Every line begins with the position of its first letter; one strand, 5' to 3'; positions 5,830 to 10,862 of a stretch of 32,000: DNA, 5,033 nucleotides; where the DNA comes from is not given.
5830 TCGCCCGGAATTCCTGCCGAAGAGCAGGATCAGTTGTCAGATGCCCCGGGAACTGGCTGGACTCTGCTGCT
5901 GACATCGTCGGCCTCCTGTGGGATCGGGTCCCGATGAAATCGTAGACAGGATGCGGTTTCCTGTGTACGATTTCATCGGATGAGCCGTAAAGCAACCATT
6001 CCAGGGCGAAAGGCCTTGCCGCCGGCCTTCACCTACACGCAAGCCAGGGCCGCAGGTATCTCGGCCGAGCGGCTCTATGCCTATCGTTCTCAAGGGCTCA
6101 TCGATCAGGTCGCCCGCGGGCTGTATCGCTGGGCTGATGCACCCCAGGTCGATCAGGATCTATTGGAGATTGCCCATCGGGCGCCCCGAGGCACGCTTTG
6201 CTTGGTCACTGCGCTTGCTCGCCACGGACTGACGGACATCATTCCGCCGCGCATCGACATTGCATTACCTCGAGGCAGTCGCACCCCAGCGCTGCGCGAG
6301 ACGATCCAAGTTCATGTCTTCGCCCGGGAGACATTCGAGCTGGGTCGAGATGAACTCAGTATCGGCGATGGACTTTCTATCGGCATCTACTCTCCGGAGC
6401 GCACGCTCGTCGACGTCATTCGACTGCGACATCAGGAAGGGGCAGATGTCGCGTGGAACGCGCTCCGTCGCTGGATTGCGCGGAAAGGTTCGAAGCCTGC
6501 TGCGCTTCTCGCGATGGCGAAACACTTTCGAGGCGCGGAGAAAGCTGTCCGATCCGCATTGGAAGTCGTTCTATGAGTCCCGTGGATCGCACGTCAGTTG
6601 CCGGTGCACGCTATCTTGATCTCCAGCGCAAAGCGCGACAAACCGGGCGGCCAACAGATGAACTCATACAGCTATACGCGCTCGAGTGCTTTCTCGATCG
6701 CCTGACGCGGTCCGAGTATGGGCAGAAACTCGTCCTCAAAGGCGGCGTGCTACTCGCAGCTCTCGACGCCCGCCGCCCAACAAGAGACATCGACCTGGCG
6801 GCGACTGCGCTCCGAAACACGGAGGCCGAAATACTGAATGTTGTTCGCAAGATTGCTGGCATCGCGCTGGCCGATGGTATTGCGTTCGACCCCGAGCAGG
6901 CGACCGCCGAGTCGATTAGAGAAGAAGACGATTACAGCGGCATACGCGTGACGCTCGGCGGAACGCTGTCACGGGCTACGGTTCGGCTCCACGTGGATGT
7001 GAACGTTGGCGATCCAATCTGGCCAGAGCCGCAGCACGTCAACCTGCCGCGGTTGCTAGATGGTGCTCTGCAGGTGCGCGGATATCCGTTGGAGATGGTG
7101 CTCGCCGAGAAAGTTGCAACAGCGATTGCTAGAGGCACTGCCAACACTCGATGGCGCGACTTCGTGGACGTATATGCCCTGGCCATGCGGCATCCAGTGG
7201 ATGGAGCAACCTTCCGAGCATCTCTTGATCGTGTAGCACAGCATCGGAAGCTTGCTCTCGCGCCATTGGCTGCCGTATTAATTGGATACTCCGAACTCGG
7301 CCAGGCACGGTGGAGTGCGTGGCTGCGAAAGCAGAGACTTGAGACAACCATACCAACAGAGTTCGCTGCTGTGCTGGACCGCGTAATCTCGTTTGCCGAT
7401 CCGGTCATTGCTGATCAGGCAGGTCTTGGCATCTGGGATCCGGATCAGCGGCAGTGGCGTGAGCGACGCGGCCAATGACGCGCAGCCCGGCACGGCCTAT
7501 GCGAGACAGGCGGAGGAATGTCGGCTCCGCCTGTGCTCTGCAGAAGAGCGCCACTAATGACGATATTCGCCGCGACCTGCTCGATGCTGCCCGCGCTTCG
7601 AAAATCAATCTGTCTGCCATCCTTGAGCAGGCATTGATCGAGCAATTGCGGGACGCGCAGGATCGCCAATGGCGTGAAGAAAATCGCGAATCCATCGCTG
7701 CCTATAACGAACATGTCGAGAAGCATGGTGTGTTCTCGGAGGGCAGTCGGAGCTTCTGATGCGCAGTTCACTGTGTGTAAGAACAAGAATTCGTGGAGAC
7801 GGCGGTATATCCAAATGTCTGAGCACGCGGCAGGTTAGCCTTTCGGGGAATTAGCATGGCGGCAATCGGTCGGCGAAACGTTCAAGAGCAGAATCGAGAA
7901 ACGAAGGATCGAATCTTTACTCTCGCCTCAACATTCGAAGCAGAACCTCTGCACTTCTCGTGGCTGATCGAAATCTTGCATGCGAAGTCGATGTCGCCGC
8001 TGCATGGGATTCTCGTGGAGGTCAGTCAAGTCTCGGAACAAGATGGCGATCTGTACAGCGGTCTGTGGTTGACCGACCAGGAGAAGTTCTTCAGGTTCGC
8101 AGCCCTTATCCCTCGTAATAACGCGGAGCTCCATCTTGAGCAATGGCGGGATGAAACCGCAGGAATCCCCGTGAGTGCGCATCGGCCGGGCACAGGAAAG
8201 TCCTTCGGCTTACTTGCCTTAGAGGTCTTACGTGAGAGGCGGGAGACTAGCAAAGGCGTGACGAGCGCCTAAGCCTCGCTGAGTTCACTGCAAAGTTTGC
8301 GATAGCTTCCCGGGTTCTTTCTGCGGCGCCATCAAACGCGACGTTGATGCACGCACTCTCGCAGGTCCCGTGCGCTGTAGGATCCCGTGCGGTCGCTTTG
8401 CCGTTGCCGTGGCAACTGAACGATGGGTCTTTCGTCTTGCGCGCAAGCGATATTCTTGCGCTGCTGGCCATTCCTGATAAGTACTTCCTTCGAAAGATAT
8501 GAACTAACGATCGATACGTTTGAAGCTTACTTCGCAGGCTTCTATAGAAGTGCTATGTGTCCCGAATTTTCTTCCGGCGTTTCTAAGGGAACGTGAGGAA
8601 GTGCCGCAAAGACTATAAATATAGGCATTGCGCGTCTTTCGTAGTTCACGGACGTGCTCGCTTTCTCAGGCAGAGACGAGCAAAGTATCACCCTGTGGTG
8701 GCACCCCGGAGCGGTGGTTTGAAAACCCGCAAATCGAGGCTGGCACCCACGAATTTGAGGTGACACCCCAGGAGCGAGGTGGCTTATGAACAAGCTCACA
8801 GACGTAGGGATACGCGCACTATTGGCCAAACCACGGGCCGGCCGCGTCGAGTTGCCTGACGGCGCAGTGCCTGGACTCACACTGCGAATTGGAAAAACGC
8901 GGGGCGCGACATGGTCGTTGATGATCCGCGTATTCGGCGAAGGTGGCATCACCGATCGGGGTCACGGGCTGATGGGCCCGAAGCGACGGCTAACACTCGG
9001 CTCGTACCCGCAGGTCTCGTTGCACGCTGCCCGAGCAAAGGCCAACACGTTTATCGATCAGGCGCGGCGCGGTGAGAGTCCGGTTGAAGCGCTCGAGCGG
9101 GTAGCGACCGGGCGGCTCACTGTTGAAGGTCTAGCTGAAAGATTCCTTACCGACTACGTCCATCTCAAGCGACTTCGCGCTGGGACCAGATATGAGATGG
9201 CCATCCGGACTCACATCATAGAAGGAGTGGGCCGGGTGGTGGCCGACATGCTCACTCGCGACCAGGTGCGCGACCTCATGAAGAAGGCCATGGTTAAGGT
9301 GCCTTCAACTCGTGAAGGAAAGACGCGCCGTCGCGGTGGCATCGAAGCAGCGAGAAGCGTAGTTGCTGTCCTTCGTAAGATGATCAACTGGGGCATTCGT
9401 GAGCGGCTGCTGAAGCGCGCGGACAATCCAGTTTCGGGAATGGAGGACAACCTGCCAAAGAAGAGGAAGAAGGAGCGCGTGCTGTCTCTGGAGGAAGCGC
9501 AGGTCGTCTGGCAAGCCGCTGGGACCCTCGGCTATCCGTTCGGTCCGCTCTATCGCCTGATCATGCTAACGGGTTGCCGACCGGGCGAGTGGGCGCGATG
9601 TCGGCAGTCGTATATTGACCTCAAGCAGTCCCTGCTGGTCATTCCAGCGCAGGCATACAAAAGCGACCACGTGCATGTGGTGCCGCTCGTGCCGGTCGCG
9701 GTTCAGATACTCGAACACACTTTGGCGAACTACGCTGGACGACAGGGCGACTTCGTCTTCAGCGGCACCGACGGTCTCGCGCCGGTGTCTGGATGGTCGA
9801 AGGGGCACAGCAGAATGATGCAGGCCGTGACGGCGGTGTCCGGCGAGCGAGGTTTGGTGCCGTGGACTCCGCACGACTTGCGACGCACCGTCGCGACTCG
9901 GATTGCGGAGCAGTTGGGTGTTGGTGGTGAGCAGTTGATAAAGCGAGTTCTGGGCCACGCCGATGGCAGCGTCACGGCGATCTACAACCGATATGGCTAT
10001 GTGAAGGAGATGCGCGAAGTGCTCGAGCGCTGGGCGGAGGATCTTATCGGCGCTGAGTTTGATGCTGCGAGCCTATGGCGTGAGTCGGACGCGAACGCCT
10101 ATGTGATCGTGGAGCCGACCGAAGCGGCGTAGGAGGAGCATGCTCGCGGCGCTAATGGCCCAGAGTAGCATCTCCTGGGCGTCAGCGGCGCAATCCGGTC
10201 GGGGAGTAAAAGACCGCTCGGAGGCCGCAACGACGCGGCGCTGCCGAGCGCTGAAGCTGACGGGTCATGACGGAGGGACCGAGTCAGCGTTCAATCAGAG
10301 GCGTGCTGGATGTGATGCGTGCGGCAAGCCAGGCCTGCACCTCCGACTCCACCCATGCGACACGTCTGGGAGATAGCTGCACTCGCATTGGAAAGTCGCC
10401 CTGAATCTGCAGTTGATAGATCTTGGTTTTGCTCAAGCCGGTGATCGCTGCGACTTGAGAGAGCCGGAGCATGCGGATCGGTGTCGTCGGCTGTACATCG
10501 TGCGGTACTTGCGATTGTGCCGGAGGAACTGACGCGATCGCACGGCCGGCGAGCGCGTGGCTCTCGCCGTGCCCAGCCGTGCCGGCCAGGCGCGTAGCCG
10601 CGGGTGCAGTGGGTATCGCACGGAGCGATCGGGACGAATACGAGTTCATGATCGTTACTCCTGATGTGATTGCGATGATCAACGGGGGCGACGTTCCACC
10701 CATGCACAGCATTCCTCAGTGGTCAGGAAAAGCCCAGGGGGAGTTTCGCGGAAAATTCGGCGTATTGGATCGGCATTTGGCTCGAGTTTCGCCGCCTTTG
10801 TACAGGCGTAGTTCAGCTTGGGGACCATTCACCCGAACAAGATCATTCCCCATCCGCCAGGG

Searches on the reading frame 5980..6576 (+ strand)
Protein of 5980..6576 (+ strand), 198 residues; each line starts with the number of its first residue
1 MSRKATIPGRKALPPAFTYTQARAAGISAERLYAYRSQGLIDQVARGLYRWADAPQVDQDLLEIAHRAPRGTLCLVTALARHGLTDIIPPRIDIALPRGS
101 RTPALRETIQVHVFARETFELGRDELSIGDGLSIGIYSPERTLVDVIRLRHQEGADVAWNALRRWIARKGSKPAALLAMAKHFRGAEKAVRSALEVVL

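Call 12: search_protein_families(library=pfam, proteins=[window:5980-6576:+], max_evalue=0.001)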
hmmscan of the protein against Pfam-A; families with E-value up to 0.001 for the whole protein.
window:5980-6576:+ (198 aa): 2 families
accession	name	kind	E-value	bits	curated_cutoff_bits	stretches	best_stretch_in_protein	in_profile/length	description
PF13338.12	AbiEi_4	-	3.3e-09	37.1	25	1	17-50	14-47/49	Transcriptional regulator, AbiEi antitoxin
PF09407.15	AbiEi_1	-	0.0004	21.1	22.2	1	65-164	12-111/142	AbiEi antitoxin C-terminal domain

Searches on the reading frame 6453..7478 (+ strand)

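Call 12: search_protein_families(library=pfam, proteins=[window:6453-7478:+], max_evalue=0.001)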
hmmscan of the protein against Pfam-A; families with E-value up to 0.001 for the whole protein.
window:6453-7478:+ (341 aa): 1 family
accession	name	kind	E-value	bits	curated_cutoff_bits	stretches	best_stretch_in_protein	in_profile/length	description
PF08843.17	AbiEii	-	2.2e-35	123.1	22.5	1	80-308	2-236/238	Nucleotidyl transferase AbiEii toxin, Type IV TA system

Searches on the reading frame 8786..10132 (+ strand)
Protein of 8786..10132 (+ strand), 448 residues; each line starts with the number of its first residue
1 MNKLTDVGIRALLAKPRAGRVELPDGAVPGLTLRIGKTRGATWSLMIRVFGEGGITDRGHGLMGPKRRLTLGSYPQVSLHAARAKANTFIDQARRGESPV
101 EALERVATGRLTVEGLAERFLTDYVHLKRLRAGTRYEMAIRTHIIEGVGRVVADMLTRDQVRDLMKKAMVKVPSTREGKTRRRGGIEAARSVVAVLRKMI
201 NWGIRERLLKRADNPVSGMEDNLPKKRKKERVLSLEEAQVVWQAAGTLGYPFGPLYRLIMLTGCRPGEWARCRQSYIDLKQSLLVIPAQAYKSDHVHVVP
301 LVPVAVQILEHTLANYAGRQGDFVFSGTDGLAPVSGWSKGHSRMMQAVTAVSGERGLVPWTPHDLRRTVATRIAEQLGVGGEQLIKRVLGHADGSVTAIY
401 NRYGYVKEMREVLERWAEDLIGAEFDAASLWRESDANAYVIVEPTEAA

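Call 3: search_protein_families(library=pfam, proteins=[window:8786-10132:+], max_evalue=0.01)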
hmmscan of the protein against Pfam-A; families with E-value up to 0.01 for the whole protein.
window:8786-10132:+ (448 aa): 2 families
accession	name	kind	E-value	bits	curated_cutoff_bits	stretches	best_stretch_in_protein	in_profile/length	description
PF00589.27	Phage_integrase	-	9.9e-15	55.2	27.1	1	256-402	28-167/172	Phage integrase family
PF13356.12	Arm-DNA-bind_3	-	1.2e-12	48.3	27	1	4-102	1-79/83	Arm DNA-binding domain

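Call 4: search_protein_families(library=padloc, proteins=[window:8786-10132:+], max_evalue=0.01)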
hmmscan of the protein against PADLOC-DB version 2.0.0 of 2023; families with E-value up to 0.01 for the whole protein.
window:8786-10132:+ (448 aa): 0 families

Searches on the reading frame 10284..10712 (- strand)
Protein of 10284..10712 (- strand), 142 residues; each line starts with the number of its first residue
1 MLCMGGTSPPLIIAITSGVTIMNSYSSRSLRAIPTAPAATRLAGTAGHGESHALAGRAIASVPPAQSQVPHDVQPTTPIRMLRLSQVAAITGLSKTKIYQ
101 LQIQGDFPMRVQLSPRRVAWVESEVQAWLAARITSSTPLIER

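Call 69: search_protein_families(library=pfam, proteins=[window:10284-10712:-], max_evalue=0.001)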
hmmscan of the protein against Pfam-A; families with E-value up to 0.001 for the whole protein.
window:10284-10712:- (142 aa): 2 families
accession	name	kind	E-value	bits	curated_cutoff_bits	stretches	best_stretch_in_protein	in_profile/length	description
PF05930.18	Phage_AlpA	-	7.1e-18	64.7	21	1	80-129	2-51/51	Prophage CP4-57 regulatory protein (AlpA)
PF12728.13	HTH_17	-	0.00019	22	27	1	81-132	1-50/51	Helix-turn-helix domain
